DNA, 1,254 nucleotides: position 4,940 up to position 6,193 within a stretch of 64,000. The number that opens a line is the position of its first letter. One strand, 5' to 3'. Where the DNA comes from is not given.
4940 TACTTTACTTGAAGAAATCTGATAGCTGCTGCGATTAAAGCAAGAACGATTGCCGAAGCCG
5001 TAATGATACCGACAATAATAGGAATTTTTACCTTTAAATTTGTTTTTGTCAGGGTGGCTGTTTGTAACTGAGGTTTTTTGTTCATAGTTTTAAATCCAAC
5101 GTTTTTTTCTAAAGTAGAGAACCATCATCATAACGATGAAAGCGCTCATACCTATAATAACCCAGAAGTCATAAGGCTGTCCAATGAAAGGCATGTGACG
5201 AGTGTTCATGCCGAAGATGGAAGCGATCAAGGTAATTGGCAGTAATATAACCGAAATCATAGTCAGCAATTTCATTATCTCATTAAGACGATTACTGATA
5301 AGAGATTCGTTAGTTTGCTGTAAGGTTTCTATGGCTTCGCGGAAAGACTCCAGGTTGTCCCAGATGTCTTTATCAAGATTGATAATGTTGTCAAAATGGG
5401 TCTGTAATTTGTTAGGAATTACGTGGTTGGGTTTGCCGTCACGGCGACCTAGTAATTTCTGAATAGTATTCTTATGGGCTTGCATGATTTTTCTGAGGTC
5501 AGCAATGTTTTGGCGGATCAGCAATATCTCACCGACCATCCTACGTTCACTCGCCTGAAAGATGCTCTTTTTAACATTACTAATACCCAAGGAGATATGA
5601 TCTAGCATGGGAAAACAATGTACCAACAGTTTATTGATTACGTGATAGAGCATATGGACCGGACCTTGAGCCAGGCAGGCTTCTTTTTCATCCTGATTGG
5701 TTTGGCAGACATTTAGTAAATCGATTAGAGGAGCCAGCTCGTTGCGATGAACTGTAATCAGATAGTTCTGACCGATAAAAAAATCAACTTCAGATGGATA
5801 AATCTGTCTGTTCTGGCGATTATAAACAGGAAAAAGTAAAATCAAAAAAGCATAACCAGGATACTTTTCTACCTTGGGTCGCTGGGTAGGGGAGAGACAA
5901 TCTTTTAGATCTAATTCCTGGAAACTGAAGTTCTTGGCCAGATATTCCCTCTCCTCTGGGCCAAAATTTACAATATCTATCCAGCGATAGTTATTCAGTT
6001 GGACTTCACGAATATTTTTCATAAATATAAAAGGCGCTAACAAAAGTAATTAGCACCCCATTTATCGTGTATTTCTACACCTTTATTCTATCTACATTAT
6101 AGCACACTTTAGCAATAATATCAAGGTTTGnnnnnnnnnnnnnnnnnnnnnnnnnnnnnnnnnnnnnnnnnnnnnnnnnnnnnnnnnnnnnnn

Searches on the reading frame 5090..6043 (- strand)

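Call 25: search_protein_families(library=pfam, proteins=[window:5090-6043:-], max_evalue=0.001)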
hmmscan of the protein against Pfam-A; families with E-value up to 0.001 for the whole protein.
window:5090-6043:- (317 aa): 2 families
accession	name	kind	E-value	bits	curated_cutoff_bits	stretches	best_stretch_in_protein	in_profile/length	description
PF01544.23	CorA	-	1.6e-58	198.8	27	1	19-313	4-292/292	CorA-like Mg2+ transporter protein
PF20990.2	DUF2207_C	-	0.0001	22.5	33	1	219-314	102-187/247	Predicted membrane protein (DUF2207) C-terminal domain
